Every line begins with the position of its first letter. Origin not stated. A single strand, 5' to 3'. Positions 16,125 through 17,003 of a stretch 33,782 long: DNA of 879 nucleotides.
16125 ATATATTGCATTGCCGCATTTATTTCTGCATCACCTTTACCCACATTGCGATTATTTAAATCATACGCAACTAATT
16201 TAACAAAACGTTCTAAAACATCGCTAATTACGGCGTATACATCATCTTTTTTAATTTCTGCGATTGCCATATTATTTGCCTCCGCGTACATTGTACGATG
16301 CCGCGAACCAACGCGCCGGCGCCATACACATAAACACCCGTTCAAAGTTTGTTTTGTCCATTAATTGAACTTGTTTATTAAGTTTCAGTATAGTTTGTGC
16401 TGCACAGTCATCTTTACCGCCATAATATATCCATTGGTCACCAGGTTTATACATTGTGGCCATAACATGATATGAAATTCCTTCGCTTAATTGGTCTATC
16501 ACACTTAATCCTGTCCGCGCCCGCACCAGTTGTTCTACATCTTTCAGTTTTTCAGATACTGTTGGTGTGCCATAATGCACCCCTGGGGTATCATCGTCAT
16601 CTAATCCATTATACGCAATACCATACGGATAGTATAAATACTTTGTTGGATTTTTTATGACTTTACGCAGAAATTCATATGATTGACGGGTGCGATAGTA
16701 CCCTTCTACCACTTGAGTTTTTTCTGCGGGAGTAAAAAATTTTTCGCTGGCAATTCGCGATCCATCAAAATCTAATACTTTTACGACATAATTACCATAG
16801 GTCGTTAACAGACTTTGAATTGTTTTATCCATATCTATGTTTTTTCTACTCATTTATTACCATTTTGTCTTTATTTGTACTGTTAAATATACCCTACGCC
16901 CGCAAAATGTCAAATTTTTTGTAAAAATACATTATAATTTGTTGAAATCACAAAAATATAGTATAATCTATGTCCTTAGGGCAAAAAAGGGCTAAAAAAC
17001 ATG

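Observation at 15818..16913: Self-contained two-gene orphan cassette wedged between serS and typA (top candidate for an undescribed system)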

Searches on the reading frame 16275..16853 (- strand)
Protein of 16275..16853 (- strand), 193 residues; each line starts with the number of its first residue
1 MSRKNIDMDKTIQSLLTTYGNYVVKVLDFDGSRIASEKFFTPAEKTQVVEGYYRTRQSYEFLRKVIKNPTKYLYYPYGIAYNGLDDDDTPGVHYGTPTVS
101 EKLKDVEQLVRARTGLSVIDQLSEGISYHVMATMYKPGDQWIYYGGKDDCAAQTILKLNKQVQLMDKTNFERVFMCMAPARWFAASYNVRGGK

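Call 4: search_protein_families(library=pfam, proteins=[window:16275-16853:-], max_evalue=1)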
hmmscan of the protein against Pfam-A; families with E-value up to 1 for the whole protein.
window:16275-16853:- (193 aa): 0 families

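Call 5: search_protein_families(library=padloc, proteins=[window:16275-16853:-], max_evalue=1)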
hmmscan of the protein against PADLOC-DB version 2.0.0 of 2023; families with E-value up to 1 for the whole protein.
window:16275-16853:- (193 aa): 0 families

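Call 6: search_protein_families(library=ncbifam, proteins=[window:16275-16853:-], max_evalue=1)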
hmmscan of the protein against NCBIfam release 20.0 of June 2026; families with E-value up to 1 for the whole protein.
window:16275-16853:- (193 aa): 1 family
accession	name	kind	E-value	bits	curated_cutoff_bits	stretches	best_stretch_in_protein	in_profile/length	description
NF005601.0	PRK07337.1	equivalog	0.0032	16.6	496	1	93-130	180-217/394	pyridoxal phosphate-dependent aminotransferase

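Call 7: search_protein_families(library=phrogs, proteins=[window:16275-16853:-], max_evalue=1)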
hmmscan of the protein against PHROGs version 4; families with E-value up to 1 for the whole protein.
window:16275-16853:- (193 aa): 1 family
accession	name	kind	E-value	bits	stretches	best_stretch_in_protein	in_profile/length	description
phrog_13963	-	unknown function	0.071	14.3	1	3-61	38-97/132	-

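Call 8: find_homologous_proteins(query=window:16275-16853:-, max_evalue=0.001)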
Query window:16275-16853:- (193 aa): 4 proteins with E <= 0.001 among 34 candidates.
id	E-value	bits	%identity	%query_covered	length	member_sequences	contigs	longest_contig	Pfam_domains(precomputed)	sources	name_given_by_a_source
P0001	2.4e-127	439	100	100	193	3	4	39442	-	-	-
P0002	2.4e-92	325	75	100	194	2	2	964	-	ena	-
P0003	4.0e-84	299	70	100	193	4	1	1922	-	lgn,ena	-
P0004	1.4e-82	293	68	100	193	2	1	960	-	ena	-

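Call 11: find_encoding_contigs(protein=P0003, flank=10000, max_places=6)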
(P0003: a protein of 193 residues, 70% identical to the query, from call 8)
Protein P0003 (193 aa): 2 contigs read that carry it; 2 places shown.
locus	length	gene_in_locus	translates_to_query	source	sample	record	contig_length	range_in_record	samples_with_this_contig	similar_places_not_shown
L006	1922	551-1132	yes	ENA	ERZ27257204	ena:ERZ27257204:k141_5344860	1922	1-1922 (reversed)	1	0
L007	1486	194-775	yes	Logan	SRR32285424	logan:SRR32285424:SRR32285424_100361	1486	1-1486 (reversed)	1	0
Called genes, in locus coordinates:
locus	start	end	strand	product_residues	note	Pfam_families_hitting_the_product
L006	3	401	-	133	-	?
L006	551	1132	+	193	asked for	-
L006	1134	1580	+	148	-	-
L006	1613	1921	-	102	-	?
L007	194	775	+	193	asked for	-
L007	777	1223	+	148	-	-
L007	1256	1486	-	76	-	?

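Call 12: find_encoding_contigs(protein=P0001, flank=10000, max_places=6)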
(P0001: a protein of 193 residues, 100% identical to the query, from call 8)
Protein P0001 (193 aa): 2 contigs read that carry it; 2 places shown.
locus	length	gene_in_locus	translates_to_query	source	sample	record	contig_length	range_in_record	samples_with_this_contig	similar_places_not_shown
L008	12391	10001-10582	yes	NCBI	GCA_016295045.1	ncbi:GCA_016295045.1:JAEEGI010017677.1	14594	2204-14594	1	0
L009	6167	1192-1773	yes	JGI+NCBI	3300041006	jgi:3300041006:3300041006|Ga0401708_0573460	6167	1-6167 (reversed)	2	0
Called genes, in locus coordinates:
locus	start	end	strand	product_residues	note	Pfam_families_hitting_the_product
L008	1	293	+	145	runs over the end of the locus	PF02556:SecB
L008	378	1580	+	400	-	PF00083:Sugar_tr (weak), PF07690:MFS_1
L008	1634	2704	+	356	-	PF00154:RecA_N, PF08423:Rad51 (weak), PF06745:ATPase (weak), PF27531:MT3502_N (weak), PF01637:ATPase_2 (weak), PF21096:RecA_C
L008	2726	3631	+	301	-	PF05704:Caps_synth, PF04488:Gly_transf_sug (weak)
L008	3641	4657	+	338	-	PF00535:Glycos_transf_2, PF10111:Glyco_tranf_2_2, PF13641:Glyco_tranf_2_3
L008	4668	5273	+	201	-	PF00293:NUDIX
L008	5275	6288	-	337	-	PF17101:Stealth_CR1, PF11380:Stealth_CR2, PF17103:Stealth_CR4 (weak)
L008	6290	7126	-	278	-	-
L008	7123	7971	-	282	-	PF05045:RgpF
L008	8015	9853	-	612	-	PF00009:GTP_EFTU, PF22042:EF-G_D2 (weak), PF03144:GTP_EFTU_D2, PF00679:EFG_C, PF21018:BipA_C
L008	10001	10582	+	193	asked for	-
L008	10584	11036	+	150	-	-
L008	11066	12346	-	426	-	PF02403:Seryl_tRNA_N, PF00587:tRNA-synt_2b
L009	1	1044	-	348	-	?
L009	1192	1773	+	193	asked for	-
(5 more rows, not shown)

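Call 19: find_related_loci(query=A1, collection=genome_contigs, flank=10000)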
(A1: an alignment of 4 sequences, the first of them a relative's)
Query A1 (193 aa) in genome_contigs; peptide patterns used: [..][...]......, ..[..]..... (x = any residue, [..] = any of these).
82 stretches matched a pattern; 1 encode a relative of the query (tblastn E <= 1e-3); 1 distinct loci.
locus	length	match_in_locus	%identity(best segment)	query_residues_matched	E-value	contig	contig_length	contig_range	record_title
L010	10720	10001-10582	75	1-193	3e-99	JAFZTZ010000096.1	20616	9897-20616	MAG: Alphaproteobacteria bacterium isolate RGIG8096 Water_buffalos_Rumen-2__c2559149, whole genome shotgun sequence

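Call 29: search_protein_representatives(alignment_id=A1)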
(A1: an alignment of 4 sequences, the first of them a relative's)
Query: 4 sequences, 193 profile positions. Proteins with E-value up to 0.001 (for the whole library): 29; up to 1e-10: 21; up to 1e-30: 1. The best 29 are listed.
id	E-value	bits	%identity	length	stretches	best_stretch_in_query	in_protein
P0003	3.1e-117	405.2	-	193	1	1-193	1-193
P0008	7.6e-28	113.5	-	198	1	5-185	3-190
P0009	2.3e-26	108.7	-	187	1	5-186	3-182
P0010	9.3e-23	96.9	-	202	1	5-184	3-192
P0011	2.0e-22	95.8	-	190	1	6-186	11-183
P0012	7.1e-22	94.0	-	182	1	5-186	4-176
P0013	1.0e-21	93.5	-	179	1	5-185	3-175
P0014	4.2e-21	91.5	-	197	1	5-187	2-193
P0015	5.7e-21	91.1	-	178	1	6-187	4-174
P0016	1.2e-20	90.0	-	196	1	5-184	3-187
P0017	4.7e-20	88.1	-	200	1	5-186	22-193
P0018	6.2e-20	87.7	-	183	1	7-185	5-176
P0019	3.8e-18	81.8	-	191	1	6-185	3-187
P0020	5.7e-18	81.3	-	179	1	5-187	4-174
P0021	3.0e-17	78.9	-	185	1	5-191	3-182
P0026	7.5e-13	64.6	-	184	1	6-189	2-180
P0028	2.5e-10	56.3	-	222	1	4-186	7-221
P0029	7.0e-10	54.9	-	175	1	1-175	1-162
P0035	6.4e-06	41.9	-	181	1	1-168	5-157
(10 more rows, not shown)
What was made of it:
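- On Taxonomically restricted orphan gene family (descriptive class): There are 29 representatives among 1.84 billion proteins (call 29).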

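Call 31: find_homologous_proteins(query=A4, max_evalue=0.001)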
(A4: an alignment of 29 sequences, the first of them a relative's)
Query A4 (29 sequences) (193 aa, profile of the alignment): 7 proteins with E <= 0.001 among 1618 candidates.
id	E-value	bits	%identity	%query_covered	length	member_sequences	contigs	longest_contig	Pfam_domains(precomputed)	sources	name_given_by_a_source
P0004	2.0e-58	215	68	100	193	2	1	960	-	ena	-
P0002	3.1e-58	214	75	100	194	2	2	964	-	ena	-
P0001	6.4e-58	213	100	100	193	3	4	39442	-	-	-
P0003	2.0e-57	212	70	100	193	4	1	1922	-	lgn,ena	-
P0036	1.7e-49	186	31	85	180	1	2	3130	-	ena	-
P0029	5.0e-48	181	29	85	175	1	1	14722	-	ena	-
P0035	9.2e-41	158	26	88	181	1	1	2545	-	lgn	-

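Call 32: predict_structure(alignment_id=A1)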
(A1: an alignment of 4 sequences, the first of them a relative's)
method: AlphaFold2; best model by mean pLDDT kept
length: 193 residues; sequences in the alignment: 4
mean_pLDDT: 54.4   pTM: 0.45
mean pLDDT of the five models: 54.4, 40.4, 39.3, 37.1, 32.7
residues with pLDDT >= 90: 0; 70-90: 11; 50-70: 130; < 50: 52
segments of 3 or more residues with pLDDT < 50: 1-8, 88-90, 168-193
pLDDT, mean of each block of 10 residues (from residue 1): 38 59 67 71 66 66 65 53 51 59 60 54 52 52 53 50 48 45 34 26
secondary structure, 60 per line:
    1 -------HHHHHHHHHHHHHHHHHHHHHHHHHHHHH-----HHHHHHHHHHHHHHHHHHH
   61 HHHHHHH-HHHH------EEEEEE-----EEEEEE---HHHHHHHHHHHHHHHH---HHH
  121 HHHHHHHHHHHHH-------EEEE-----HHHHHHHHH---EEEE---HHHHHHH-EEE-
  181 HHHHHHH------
elements in order: H8-36 H42-67 H69-72 E79-84 E90-95 H99-114 H118-133 E141-144 H150-158 E162-165 H169-175 E177-179 H181-187

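Call 33: find_encoding_contigs(protein=P0029, flank=10000)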
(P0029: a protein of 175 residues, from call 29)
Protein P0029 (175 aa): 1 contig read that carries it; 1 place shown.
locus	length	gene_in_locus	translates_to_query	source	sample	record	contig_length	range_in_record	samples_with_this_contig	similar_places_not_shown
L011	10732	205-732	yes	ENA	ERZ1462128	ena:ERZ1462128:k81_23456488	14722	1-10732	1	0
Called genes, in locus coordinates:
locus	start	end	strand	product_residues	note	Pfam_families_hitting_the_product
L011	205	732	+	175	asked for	-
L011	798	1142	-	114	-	PF04237:YjbR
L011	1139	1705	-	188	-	PF12682:Flavodoxin_4, PF12724:Flavodoxin_5 (faint)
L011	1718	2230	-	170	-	PF02525:Flavodoxin_2, PF03358:FMN_red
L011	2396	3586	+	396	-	-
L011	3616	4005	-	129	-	-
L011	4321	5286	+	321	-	-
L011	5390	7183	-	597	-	PF10150:RNase_E_G, PF20833:RNase_E_G_Thio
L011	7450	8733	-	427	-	PF01435:Peptidase_M48, PF13428:TPR_14 (faint), PF14559:TPR_19 (faint), PF23914:TPR_CcmH_CycH (weak), PF13414:TPR_11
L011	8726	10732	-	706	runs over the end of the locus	PF00270:DEAD, PF04851:ResIII, PF00271:Helicase_C, PF22590:Cas3-like_C_2 (weak), PF19833:RecG_dom3_C (weak)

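Call 34: find_encoding_contigs(protein=P0036, flank=10000)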
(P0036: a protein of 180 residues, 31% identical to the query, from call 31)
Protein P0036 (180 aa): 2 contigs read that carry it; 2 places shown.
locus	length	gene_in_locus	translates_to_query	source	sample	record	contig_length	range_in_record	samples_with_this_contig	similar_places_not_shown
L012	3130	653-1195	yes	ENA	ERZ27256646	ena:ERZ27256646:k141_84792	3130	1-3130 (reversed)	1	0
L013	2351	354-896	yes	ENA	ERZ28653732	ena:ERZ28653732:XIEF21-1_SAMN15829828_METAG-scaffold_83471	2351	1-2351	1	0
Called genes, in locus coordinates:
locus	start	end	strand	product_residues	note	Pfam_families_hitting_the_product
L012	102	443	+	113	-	-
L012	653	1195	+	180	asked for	-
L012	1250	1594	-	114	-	PF04237:YjbR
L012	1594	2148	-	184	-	PF12682:Flavodoxin_4, PF12724:Flavodoxin_5 (faint)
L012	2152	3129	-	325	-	?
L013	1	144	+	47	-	?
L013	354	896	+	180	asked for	-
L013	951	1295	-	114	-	PF04237:YjbR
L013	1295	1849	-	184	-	PF12682:Flavodoxin_4, PF12724:Flavodoxin_5 (faint)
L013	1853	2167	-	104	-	-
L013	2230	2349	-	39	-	?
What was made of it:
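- Two family members (L011-L013) lie outside the slot (calls 33, 34).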

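Call 35: find_encoding_contigs(protein=P0035, flank=10000)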
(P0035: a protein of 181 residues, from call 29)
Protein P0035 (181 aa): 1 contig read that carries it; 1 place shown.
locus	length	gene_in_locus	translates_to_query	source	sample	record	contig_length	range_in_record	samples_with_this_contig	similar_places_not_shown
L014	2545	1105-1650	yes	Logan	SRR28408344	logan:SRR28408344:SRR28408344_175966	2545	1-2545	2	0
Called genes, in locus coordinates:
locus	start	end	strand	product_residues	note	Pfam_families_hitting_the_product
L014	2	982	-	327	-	?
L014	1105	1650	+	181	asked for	-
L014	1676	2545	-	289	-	?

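Call 36: search_solved_structures(query=A4, max_evalue=10)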
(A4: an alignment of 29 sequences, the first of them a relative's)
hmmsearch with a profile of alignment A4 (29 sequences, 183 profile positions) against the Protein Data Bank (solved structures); distinct sequences matched with E-value up to 10: 5.
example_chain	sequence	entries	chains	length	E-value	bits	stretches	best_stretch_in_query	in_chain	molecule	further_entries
2vrd_A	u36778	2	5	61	0.26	14.2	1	17-54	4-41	U1 SMALL NUCLEAR RIBONUCLEOPROTEIN C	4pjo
2aca_A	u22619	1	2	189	0.3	14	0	99-137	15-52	putative adenylate cyclase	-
6t1c_BBB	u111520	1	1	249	0.42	13.5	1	73-139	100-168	Type-1Aa cytolytic delta-endotoxin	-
3ron_A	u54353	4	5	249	0.42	13.5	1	73-139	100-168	Type-1Aa cytolytic delta-endotoxin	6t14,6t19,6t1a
4uos_A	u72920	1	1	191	0.51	13.2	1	10-97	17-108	DESIGNED HELICAL BUNDLE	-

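Call 38: search_protein_families(library=pfam, alignment_id=A4, max_evalue=0.1)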
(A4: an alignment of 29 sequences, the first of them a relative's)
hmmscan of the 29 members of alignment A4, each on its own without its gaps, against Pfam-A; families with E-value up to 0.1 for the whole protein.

A. member 1, P0001 (193 aa): 0 families

B. families by the number of members that match (of 29 scanned): 11 families
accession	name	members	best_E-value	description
PF08283.16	Gemini_AL1_M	1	0.00041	Geminivirus rep protein central domain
PF20282.3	CTD6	1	0.012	C-terminal domain 6 of the ABC-three component (ABC-3C) systems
PF20756.2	SusG_CBM58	1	0.013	Alpha-amylase SusG, CBM58 domain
PF03789.18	ELK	1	0.02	ELK domain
PF01719.23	Rep_OBD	1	0.03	Plasmid replication protein, origin binding domain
PF01019.26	G_glu_transpept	1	0.031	Gamma-glutamyltranspeptidase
PF22854.2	VEGFR1-3_N_Ig-like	1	0.035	VEGFR1-3, N-terminal Ig-like domain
PF16901.10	DAO_C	1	0.044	C-terminal domain of alpha-glycerophosphate oxidase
PF10732.14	DUF2524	1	0.044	Protein of unknown function (DUF2524)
PF14674.12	FANCI_S1-cap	1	0.065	FANCI solenoid 1 cap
PF08002.16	DUF1697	1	0.074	Protein of unknown function (DUF1697)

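Call 43: find_related_loci(query=A4, collection=viral_contigs, flank=6000)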
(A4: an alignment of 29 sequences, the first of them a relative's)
Query A4 (193 aa) in viral_contigs; peptide patterns used: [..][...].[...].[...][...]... (x = any residue, [..] = any of these).
16 stretches matched a pattern, but none encodes a relative of the query by tblastn (E <= 1e-3).

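Call 46: find_related_loci(query=A5, collection=metagenome_contigs, flank=6000)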
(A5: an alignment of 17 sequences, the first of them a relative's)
Query A5 (183 aa) in metagenome_contigs; peptide patterns used: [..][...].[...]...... (x = any residue, [..] = any of these).
44 stretches matched a pattern; 4 encode a relative of the query (tblastn E <= 1e-3); 4 distinct loci.
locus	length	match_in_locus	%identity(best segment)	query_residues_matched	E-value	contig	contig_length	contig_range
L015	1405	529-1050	56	1-179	1e-64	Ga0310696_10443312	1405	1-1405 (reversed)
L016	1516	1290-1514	57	1-75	2e-26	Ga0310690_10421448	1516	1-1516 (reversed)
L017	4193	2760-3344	31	1-181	2e-22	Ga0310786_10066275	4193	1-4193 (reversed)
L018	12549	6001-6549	27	5-175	1e-9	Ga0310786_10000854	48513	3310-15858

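Call 56: search_protein_families(library=pfam, proteins=[L017:2296-2742:+, L017:3369-3719:+, L018:4968-5438:+, L018:5454-5924:+, L016:739-1209:+, L012:102-440:+, L011:2396-3583:+, L011:4321-5283:+], max_evalue=0.1)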
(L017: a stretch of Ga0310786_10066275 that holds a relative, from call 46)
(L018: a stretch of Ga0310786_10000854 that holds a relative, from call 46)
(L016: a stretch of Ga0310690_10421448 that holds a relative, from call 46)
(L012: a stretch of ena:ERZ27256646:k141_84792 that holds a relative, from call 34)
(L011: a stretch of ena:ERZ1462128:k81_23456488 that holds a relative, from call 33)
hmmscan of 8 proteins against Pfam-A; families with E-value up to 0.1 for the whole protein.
L017:2296-2742:+ (149 aa): 1 family
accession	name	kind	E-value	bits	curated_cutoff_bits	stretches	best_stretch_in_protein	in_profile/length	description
PF14858.11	CFAP54_N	-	0.029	13.2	27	1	18-53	12-44/540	Cilia- and flagella-associated protein 54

L017:3369-3719:+ (117 aa): 1 family
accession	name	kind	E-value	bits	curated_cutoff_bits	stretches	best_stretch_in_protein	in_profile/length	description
PF23007.1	DnaA_N-like_STI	-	0.067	13.7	27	0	79-109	5-35/86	STICHEL, DnaA_N-like alpha-beta domain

L018:4968-5438:+ (157 aa): 0 families

L018:5454-5924:+ (157 aa): 0 families

L016:739-1209:+ (157 aa): 0 families

L012:102-440:+ (113 aa): 1 family
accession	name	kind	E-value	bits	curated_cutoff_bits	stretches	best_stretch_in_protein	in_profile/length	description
PF00209.24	SNF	-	0.062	12.4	27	1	45-78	266-299/524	Sodium:neurotransmitter symporter family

L011:2396-3583:+ (396 aa): 1 family
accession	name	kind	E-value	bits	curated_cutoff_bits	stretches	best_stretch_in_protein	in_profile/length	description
PF20875.2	SidC_C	-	0.04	14.7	27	0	288-360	35-113/123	SidC, C-terminal domain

L011:4321-5283:+ (321 aa): 1 family
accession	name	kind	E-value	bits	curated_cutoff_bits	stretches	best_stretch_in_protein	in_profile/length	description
PF09479.16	Flg_new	-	0.011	16.3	27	1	199-226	16-43/65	Listeria-Bacteroides repeat domain (List_Bact_rpt)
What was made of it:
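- On Polymorphic toxin / immunity loci: None of these domains was detected in any slot protein (calls 4, 38, 56).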

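Call 57: search_protein_families(library=padloc, proteins=[L017:2296-2742:+, L017:3369-3719:+, L018:4968-5438:+, L018:5454-5924:+, L016:739-1209:+, L012:102-440:+, L017:2760-3353:+, L018:5992-6570:+, L015:529-1062:+, L011:205-729:+], max_evalue=0.1)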
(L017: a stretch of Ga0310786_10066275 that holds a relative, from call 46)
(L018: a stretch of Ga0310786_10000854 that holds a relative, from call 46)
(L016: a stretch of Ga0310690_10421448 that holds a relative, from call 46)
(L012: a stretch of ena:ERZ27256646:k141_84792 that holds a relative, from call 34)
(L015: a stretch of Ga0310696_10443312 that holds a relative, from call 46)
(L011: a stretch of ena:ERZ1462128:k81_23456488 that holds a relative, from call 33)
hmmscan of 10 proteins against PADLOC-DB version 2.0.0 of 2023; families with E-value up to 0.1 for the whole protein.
L017:2296-2742:+ (149 aa): 0 families

L017:3369-3719:+ (117 aa): 1 family
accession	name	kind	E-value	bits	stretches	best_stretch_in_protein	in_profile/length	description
PDLC01930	CARF7--CARF_DUF2103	-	0.022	12.1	1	22-105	227-302/353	-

L018:4968-5438:+ (157 aa): 0 families

L018:5454-5924:+ (157 aa): 0 families

L016:739-1209:+ (157 aa): 0 families

L012:102-440:+ (113 aa): 0 families

L017:2760-3353:+ (198 aa): 0 families

L018:5992-6570:+ (193 aa): 1 family
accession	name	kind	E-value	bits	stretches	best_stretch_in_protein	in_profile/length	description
PDLC04227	HEC-02B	-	0.011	13.5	1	132-167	141-174/184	-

L015:529-1062:+ (178 aa): 0 families

L011:205-729:+ (175 aa): 0 families
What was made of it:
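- On Known anti-phage defence systems (PADLOC-DB v2): Among ten other slot proteins there were only two chance-level hits, at E = 0.011 and 0.022 (call 57).
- No PADLOC hit for the pair, for eight other slot proteins, or for distant anchors (calls 5, 57).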

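Call 64: fold_search(model_id=the predicted structure, library=pdb)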
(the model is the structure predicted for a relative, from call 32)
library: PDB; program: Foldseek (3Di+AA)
matches with E <= 10: 228; with E <= 0.001: 0
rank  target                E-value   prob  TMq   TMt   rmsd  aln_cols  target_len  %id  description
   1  6w6e_I                6.7e-01  0.08  0.17  0.11  18.4       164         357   15  The Mycobacterium tuberculosis ClpB disaggregase hexamer structure with a locally refined ClpB middle domain and a Dna (released 2021-05-26)
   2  9d4s_A                8.5e-01  0.08  0.16  0.10  14.9       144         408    9  Structure of G2L4 RT in complex with 15 nucleotide snapback substrate (released 2025-07-30)
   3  8t8f_E                9.0e-01  0.06  0.18  0.10  24.7       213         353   11  Smc5/6 8mer (released 2023-11-15)
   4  3zu4                  1.1e+00  0.06  0.10  0.06   9.8        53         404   23  Structure of the enoyl-ACP reductase FabV from Yersinia pestis with the cofactor NADH and the 2-pyridone inhibitor PT172 (released 2012-01-18)
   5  2a1s_B                1.2e+00  0.01  0.10  0.06  27.3       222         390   14  Crystal structure of native PARN nuclease domain (released 2005-12-20)
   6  5a7d_R                1.4e+00  0.06  0.18  0.12  18.8       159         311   13  Tetrameric assembly of LGN with Inscuteable (released 2016-08-03)
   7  8hqs_B                1.5e+00  0.12  0.28  0.13  19.4       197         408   13  Cryo-EM structure of 8-subunit Smc5/6 head region (released 2024-06-19)
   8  7ux1_A                1.5e+00  0.06  0.21  0.10  13.4       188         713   13  EcMscK in an Open Conformation (released 2022-11-23)
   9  5g28                  1.7e+00  0.25  0.34  0.26  10.0       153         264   14  The crystal structure of light-driven chloride pump ClR at pH 6.0. (released 2016-10-19)
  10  7y64_D                1.7e+00  0.06  0.20  0.15  13.2       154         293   11  Cryo-EM structure of C5a-bound C5aR1 in complex with Gi protein (released 2023-03-01)
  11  8eki_A                2.0e+00  0.08  0.22  0.24  16.9       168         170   13  CryoEM structure of the Dsl1 complex bound to SNAREs Sec20 and Use1 (released 2023-10-04)
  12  9we4_B                2.0e+00  0.03  0.14  0.08  17.3       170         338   14  N-methyltransferase 1 complexed with SAH and PDM in Chimonanthus praecox (released 2026-04-01)
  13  1qsd_A                2.2e+00  0.25  0.29  0.50   9.4       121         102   15  RBL2P, BETA-TUBULIN BINDING POST-CHAPERONIN COFACTOR (released 1999-12-22)
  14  8rcz_A                2.2e+00  0.03  0.12  0.07  13.6       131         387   14  Structure of the enoyl-ACP reductase FabV from Pseudomonas aeruginosa with NADH cofactor (released 2024-12-18)
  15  6yys_H                2.4e+00  0.04  0.20  0.07  19.5       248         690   11  Structure of Mycobacterium smegmatis HelD protein in complex with RNA polymerase core - State II, primary channel enga (released 2020-11-04)
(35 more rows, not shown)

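Call 65: search_dna_similar(query=window:16275-16853:-, collection=plasmids, mode=protein, max_evalue=0.01)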
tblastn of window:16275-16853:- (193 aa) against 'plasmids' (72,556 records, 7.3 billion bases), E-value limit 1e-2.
No match.

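Call 67: search_dna_similar(query=window:16275-16853:-, collection=phages, mode=protein, max_evalue=0.01)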
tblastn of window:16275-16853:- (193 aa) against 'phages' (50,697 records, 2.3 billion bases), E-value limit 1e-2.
No match.

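Call 70: list_cluster_members(proteins=[P0008, P0009, P0010, P0011, P0012, P0014, P0017, P0021, P0026, P0028])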
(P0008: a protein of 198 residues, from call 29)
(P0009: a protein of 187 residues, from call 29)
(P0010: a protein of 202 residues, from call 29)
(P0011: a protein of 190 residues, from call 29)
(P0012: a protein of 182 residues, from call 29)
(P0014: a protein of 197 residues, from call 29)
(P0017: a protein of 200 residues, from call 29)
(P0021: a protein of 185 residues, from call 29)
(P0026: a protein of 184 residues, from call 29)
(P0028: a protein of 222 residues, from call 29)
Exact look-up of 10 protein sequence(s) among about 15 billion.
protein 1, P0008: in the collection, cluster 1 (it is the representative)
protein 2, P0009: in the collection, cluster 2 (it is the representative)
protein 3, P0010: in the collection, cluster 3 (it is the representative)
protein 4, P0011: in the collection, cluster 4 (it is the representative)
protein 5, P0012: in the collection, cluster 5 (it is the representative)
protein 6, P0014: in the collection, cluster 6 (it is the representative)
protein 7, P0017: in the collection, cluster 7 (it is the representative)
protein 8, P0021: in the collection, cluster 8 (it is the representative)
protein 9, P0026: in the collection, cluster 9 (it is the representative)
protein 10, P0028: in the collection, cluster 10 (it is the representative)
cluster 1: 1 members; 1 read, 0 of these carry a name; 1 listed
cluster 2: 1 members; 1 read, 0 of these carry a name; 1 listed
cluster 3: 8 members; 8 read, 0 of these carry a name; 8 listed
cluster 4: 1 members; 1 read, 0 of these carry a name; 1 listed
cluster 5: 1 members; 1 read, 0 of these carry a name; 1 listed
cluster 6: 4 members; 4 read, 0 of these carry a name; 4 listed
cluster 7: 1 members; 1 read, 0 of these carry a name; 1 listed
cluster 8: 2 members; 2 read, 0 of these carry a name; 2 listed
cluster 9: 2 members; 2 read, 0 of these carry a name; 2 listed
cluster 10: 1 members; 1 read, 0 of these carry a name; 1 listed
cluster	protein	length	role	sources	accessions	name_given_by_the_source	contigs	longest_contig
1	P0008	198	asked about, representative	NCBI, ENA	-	-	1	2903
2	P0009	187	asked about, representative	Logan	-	-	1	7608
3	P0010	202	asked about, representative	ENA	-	-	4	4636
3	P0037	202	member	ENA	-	-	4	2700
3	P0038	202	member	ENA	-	-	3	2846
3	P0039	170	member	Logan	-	-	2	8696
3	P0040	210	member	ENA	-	-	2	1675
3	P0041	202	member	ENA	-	-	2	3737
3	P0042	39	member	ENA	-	-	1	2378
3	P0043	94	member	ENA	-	-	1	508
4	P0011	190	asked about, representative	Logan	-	-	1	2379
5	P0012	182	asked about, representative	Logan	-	-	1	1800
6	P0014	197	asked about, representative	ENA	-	-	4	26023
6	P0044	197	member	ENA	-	-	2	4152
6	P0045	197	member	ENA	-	-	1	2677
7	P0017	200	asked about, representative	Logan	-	-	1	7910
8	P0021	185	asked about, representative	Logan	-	-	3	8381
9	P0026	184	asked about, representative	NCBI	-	-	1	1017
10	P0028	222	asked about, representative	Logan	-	-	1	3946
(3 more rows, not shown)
